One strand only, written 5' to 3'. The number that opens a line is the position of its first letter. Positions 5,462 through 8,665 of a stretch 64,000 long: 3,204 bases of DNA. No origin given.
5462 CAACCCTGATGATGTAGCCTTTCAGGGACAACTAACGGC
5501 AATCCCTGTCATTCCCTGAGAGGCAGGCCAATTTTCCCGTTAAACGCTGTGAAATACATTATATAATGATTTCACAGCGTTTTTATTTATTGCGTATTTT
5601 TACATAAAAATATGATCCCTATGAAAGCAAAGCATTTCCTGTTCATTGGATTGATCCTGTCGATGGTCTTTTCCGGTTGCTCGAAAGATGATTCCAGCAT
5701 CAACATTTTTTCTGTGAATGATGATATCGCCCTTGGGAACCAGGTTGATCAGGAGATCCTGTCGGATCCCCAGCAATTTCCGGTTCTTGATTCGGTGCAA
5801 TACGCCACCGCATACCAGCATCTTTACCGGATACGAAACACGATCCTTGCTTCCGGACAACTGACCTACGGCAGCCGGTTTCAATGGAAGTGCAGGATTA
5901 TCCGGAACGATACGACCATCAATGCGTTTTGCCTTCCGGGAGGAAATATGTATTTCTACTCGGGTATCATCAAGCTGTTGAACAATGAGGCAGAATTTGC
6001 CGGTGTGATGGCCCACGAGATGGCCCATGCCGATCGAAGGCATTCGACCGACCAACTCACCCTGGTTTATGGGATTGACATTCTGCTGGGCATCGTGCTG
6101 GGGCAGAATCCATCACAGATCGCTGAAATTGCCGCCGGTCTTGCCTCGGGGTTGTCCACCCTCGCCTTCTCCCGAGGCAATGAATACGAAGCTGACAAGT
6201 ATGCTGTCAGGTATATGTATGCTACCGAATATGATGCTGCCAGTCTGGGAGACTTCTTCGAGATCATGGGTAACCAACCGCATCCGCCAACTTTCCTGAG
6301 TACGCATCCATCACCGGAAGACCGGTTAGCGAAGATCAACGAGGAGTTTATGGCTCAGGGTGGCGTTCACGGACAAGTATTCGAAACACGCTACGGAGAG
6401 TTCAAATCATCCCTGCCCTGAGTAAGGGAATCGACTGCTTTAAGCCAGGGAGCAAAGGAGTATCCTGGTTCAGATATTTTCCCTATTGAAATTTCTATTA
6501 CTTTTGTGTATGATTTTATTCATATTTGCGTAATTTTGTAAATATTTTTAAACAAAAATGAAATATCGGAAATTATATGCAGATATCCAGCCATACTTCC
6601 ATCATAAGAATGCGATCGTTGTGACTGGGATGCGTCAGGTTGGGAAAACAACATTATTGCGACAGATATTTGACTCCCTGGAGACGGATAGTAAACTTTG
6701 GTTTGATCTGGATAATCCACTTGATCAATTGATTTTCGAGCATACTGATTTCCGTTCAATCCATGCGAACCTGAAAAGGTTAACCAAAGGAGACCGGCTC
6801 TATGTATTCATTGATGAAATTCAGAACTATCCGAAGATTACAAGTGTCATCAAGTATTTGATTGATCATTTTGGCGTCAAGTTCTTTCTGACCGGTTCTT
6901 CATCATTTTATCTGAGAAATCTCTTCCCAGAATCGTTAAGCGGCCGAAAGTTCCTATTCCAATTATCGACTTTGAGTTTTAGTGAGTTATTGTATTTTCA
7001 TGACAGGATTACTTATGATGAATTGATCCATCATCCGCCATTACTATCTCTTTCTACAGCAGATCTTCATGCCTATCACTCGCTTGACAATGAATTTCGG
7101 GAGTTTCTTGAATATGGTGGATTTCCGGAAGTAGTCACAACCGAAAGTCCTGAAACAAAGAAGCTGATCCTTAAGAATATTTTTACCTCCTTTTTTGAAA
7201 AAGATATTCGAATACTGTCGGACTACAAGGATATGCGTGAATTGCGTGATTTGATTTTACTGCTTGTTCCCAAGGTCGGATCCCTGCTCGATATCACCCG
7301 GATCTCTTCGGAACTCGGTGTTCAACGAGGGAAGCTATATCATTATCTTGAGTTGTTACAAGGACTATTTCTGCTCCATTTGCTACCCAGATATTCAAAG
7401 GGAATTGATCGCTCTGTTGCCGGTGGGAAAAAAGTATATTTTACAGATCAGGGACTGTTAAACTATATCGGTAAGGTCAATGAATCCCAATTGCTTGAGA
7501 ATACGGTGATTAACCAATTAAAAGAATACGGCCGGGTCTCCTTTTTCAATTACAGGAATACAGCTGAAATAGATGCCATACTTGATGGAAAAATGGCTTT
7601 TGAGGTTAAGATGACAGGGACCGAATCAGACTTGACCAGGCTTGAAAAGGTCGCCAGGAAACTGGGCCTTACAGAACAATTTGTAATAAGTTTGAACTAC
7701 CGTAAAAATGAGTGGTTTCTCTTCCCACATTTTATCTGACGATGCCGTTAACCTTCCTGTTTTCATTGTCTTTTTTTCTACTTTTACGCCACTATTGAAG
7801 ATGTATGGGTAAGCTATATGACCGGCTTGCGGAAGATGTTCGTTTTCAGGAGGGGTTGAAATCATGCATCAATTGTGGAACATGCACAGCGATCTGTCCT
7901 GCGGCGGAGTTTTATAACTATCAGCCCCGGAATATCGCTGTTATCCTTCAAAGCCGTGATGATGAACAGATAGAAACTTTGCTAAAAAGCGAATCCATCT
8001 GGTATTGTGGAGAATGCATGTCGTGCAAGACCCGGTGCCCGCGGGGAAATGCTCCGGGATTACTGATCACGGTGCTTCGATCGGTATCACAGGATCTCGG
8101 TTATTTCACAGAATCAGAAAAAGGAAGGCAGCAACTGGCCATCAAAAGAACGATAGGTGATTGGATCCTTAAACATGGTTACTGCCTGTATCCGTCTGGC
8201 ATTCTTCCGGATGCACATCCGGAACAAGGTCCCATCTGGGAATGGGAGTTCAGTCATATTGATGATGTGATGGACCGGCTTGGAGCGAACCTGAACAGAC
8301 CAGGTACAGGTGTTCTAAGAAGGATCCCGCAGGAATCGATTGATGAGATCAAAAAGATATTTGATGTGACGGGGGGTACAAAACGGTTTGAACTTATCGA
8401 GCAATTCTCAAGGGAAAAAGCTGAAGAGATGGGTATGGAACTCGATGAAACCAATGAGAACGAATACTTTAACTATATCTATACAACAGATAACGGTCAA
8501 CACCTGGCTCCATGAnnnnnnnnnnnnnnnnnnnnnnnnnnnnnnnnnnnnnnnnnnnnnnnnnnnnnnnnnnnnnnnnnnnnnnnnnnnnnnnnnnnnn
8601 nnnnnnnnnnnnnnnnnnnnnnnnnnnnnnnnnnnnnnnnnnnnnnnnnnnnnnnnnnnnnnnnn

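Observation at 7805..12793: Membrane-anchored heterodisulfide-reductase-like (HdrC-B-A-C'-membrane HdrD-like) operon in a Bacteroidota context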

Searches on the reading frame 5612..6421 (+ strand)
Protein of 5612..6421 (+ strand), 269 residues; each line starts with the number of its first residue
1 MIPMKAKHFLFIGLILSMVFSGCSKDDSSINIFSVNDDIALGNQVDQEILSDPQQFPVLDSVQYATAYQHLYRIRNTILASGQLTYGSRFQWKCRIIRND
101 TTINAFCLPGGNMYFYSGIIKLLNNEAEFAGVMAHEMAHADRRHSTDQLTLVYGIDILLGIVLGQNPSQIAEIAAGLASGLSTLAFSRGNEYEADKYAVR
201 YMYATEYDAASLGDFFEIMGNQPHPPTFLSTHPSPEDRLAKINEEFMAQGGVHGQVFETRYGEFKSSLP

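Call 6: search_protein_families(library=pfam, proteins=[window:5612-6421:+], max_evalue=0.001)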
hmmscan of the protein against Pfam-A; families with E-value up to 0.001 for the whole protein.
window:5612-6421:+ (269 aa): 1 family
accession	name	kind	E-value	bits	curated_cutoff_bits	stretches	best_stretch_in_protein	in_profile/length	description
PF01435.24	Peptidase_M48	-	1.8e-31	109.9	20.3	1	91-244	24-184/186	Peptidase family M48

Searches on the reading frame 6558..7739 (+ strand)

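Call 6: search_protein_families(library=pfam, proteins=[window:6558-7739:+], max_evalue=0.001)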
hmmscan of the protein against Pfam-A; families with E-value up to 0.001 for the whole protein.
window:6558-7739:+ (393 aa): 4 families
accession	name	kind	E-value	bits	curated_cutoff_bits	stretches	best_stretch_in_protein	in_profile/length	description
PF13173.12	AAA_14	-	7.6e-30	104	27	1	17-145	2-129/129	AAA domain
PF13635.12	DUF4143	-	5.4e-21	75.4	28.1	1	214-352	1-159/160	Domain of unknown function (DUF4143)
PF13191.12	AAA_16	-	4e-06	27.9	32.6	1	9-63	15-73/167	AAA ATPase domain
PF13401.12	AAA_22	-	9.6e-06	26.4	27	0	16-81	4-50/130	AAA domain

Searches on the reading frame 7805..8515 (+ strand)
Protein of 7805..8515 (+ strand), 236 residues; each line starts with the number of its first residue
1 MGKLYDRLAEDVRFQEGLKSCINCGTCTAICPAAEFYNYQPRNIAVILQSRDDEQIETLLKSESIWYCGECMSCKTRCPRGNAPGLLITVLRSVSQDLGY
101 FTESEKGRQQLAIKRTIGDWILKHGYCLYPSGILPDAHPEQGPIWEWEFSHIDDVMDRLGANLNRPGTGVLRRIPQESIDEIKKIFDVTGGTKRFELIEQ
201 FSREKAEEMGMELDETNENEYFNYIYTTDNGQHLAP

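Call 4: search_protein_families(library=pfam, proteins=[window:7805-8515:+], max_evalue=0.01)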
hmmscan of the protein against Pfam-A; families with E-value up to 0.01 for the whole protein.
window:7805-8515:+ (236 aa): 10 families
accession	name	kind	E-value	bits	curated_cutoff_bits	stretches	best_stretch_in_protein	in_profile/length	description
PF13183.11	Fer4_8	-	5.6e-11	43.3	27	1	18-81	2-67/68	4Fe-4S dicluster domain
PF13534.11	Fer4_17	-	3.6e-08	34.3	22.2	1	20-81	1-59/61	4Fe-4S dicluster domain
PF13187.11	Fer4_9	-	1.1e-07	32.2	27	1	21-81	2-50/52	4Fe-4S dicluster domain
PF13237.11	Fer4_10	-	1.9e-06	28.1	25.5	1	19-79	7-53/53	4Fe-4S dicluster domain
PF12838.12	Fer4_7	-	1.5e-05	25.8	27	1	20-81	1-51/52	4Fe-4S dicluster domain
PF13484.11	Fer4_16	-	4.3e-05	24.6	30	1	21-80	2-65/66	4Fe-4S double cluster binding domain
PF13370.11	Fer4_13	-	0.0009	20.3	24.5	1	20-58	5-43/58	4Fe-4S single cluster domain of Ferredoxin I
PF12800.12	Fer4_4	-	0.0017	19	24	1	20-33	3-16/17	4Fe-4S binding domain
PF12837.12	Fer4_6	-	0.0047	17.3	25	1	20-33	8-21/24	4Fe-4S binding domain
PF12797.12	Fer4_2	-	0.0073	16.7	24.5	1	20-33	9-22/22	4Fe-4S binding domain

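Call 5: search_protein_families(library=ncbifam, proteins=[window:7805-8515:+], max_evalue=0.01)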
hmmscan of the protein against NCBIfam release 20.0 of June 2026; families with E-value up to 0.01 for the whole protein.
window:7805-8515:+ (236 aa): 28 families (the best 25 are shown)
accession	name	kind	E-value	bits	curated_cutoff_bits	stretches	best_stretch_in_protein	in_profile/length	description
NF041890.1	hdrC_Methbact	equivalog_domain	4.4e-24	85.1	270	1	6-198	14-190/192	ferredoxin:CoB-CoM heterodisulfide reductase subunit HdrC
NF041779.1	hetero_SS_HdrC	equivalog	1.3e-22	80.2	350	1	17-199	29-192/198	ferredoxin:CoB-CoM heterodisulfide reductase subunit HdrC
TIGR03290.1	CoB_CoM_SS_C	equivalog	4.5e-16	59.1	160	1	19-114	2-94/144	CoB--CoM heterodisulfide reductase subunit C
NF038018.1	qmoC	equivalog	8.2e-14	51.8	300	1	16-94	15-90/360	quinone-interacting membrane-bound oxidoreductase complex subunit QmoC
TIGR00384.1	dhsB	subfamily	5.4e-10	39.1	88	1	10-89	131-219/222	succinate dehydrogenase and fumarate reductase iron-sulfur protein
NF009226.0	PRK12576.1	equivalog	4.8e-09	36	344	1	20-103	155-245/317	succinate dehydrogenase/fumarate reductase iron-sulfur subunit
NF004616.0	PRK05950.1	subfamily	8e-09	35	228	1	10-93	138-231/238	succinate dehydrogenase iron-sulfur subunit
NF004898.0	PRK06259.1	equivalog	2e-08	33.3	385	1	9-101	124-222/488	fumarate reductase (CoM/CoB) subunit TfrB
NF008369.0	PRK11168.1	equivalog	5.4e-07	28.8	278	1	15-89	7-81/401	anaerobic glycerol-3-phosphate dehydrogenase subunit C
NF008434.0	PRK11274.1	equivalog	4.7e-06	25.8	333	1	15-96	19-103/409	glycolate oxidase subunit GlcF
TIGR03379.1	glycerol3P_GlpC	equivalog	2e-05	23.6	279.9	1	17-93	3-79/397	anaerobic glycerol-3-phosphate dehydrogenase subunit GlpC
NF009227.0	PRK12577.1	equivalog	6.1e-05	21.8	349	1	19-92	152-235/330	succinate dehydrogenase/fumarate reductase iron-sulfur subunit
TIGR01971.1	NuoI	subfamily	0.00026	20.6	113.05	1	12-80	35-95/121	NADH-quinone oxidoreductase, chain I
NF006808.0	PRK09326.1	equivalog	0.00035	19.5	444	1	20-99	13-84/341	F420H2 dehydrogenase subunit F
NF009051.0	PRK12385.1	equivalog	0.00067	19.2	333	1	17-86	145-223/244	succinate dehydrogenase/fumarate reductase iron-sulfur subunit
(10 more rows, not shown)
